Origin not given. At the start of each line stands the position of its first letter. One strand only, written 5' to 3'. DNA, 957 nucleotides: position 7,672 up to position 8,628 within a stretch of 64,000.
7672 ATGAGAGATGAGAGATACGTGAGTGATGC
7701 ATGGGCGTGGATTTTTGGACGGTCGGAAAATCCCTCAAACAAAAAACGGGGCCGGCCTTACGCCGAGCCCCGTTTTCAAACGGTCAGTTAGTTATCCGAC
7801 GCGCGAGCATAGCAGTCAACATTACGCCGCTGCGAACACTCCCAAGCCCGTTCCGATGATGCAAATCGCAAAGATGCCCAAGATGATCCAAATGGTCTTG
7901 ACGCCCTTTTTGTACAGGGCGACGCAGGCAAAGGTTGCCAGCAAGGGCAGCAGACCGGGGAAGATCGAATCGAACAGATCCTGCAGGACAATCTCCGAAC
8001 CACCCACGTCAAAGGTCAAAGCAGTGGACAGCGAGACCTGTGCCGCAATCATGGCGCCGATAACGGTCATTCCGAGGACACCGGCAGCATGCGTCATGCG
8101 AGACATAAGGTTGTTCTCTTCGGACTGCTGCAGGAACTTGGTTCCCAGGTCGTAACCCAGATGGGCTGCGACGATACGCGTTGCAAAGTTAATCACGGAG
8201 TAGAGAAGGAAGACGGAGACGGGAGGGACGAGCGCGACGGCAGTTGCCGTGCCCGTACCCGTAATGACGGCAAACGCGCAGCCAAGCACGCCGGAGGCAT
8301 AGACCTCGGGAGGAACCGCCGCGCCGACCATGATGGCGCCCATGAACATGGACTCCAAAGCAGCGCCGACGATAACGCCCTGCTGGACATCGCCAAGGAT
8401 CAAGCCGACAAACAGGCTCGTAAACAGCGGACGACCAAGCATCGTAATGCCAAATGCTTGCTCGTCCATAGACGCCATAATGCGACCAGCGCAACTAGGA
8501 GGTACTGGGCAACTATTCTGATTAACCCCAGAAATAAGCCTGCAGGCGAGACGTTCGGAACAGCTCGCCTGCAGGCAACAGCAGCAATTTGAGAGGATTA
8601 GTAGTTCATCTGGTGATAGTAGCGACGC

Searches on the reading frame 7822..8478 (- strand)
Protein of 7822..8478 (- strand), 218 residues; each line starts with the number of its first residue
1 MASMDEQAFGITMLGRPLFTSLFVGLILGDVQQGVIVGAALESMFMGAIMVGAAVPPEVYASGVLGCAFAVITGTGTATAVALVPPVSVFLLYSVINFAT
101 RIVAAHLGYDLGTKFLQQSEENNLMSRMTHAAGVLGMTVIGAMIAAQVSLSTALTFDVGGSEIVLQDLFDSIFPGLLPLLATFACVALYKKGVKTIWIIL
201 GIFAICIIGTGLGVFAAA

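Call 6: search_protein_families(library=pfam, proteins=[window:7822-8478:-], max_evalue=0.00001)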
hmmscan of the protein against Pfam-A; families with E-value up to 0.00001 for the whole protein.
window:7822-8478:- (218 aa): 2 families
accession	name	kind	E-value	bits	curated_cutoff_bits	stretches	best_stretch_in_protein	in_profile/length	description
PF03613.19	EIID-AGA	-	3.2e-36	125.3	25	1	74-215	123-265/265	PTS system mannose/fructose/sorbose family IID component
PF03609.19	EII-Sor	-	1.6e-22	80.6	26.3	1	4-142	16-149/233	PTS system sorbose-specific iic component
